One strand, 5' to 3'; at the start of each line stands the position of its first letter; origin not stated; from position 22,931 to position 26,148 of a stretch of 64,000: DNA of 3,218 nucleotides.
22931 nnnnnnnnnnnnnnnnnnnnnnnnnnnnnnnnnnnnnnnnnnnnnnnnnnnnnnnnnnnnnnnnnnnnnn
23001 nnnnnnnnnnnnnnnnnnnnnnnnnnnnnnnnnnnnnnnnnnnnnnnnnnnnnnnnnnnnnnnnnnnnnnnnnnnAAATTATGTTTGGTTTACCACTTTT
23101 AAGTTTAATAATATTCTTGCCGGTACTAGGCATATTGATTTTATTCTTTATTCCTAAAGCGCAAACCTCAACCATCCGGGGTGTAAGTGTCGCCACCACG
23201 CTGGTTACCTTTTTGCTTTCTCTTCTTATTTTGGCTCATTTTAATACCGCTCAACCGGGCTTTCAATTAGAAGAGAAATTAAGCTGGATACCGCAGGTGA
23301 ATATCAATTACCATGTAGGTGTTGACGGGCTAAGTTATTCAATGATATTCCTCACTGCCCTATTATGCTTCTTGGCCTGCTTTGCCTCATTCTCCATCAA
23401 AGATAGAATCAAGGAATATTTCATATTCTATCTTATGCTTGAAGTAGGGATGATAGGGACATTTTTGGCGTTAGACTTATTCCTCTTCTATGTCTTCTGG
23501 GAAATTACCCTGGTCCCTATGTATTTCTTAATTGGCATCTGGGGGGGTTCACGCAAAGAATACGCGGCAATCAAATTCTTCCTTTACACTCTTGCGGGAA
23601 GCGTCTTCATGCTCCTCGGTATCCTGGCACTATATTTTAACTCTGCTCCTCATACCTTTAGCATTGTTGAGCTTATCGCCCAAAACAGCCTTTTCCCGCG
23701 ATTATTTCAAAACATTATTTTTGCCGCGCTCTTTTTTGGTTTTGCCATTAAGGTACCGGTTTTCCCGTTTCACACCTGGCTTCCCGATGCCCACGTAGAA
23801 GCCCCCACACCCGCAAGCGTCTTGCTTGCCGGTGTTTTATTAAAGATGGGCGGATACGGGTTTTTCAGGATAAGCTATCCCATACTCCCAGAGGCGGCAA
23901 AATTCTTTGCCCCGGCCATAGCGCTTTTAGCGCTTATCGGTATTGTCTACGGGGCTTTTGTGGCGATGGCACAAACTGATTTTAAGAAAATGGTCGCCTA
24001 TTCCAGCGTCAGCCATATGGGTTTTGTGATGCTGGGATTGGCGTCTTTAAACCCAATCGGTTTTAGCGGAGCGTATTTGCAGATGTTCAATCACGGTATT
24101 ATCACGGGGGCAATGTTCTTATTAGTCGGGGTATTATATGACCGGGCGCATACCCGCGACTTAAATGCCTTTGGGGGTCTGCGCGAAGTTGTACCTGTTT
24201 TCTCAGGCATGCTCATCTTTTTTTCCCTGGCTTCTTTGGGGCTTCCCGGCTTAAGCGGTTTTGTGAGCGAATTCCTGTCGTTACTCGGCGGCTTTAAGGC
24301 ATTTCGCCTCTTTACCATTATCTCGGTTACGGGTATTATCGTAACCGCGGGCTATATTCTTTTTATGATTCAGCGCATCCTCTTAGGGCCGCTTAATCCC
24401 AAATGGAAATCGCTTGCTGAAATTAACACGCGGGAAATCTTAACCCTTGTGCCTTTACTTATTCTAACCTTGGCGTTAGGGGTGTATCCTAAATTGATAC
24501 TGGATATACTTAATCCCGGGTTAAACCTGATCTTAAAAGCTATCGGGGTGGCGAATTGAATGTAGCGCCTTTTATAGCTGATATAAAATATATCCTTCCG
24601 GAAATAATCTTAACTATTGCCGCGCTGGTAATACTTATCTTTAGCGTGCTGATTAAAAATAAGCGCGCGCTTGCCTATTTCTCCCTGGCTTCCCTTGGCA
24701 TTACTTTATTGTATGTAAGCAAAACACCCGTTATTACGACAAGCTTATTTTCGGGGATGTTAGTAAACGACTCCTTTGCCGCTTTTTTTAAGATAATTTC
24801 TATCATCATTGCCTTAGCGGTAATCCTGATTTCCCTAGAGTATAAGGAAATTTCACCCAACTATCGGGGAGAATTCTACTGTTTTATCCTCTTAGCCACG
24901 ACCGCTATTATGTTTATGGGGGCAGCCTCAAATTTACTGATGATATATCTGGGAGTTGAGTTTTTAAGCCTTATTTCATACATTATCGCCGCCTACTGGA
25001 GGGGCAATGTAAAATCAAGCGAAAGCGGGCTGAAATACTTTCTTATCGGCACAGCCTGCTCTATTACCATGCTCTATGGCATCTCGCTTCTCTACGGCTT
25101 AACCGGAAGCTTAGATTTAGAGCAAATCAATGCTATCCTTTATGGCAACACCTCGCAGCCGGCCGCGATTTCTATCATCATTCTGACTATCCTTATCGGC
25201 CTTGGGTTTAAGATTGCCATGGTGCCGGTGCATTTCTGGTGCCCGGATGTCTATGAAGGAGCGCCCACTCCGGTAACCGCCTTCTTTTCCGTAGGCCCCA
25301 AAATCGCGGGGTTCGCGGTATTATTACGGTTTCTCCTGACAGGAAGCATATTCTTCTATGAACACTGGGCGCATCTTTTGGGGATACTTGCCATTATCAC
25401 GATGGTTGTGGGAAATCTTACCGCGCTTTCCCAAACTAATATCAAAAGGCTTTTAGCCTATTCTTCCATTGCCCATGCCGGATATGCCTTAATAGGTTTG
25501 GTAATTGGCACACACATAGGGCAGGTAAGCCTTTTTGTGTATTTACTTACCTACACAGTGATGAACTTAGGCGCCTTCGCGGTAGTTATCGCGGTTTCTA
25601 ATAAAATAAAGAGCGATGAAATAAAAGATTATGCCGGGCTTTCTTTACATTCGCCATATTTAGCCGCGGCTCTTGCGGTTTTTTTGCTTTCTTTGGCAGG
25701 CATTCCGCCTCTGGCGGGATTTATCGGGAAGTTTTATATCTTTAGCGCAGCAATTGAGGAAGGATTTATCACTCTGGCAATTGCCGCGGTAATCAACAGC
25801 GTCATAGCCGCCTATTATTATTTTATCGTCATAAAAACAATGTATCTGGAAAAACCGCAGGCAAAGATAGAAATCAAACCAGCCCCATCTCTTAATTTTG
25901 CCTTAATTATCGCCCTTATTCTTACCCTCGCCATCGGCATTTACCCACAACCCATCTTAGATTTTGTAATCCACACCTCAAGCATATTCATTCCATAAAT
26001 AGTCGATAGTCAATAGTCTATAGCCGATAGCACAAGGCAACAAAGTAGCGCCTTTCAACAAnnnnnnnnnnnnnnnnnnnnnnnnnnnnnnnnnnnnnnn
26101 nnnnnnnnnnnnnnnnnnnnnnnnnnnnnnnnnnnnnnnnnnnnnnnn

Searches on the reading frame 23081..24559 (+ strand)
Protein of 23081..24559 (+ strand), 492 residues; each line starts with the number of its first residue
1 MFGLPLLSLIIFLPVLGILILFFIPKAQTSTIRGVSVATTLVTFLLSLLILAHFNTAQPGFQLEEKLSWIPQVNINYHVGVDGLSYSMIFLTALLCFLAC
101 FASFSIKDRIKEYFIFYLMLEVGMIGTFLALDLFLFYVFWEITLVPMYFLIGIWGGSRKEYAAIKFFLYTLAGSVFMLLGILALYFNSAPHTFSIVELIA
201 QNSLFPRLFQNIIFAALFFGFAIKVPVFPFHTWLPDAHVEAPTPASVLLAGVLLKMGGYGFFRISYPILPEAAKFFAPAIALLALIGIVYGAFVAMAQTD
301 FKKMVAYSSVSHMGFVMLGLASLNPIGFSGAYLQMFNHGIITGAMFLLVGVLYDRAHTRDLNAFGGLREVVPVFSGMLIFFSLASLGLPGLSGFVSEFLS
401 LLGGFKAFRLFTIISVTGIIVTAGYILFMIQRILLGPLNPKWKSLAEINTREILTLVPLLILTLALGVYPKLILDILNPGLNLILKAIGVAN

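Call 76: search_protein_families(library=pfam, proteins=[window:23081-24559:+], max_evalue=0.00001)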
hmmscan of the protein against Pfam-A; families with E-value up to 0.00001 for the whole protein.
window:23081-24559:+ (492 aa): 1 family
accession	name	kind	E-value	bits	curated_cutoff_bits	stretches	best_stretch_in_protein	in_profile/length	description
PF00361.26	Proton_antipo_M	-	1.2e-77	261.5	21.5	1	130-418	1-290/294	NADH:quinone oxidoreductase/Mrp antiporter, TM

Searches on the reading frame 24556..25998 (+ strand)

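Call 76: search_protein_families(library=pfam, proteins=[window:24556-25998:+], max_evalue=0.00001)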
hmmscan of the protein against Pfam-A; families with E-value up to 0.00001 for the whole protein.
window:24556-25998:+ (480 aa): 1 family
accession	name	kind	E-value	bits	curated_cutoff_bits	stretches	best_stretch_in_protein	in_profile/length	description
PF00361.26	Proton_antipo_M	-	7.6e-82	275.2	21.5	1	124-417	1-293/294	NADH:quinone oxidoreductase/Mrp antiporter, TM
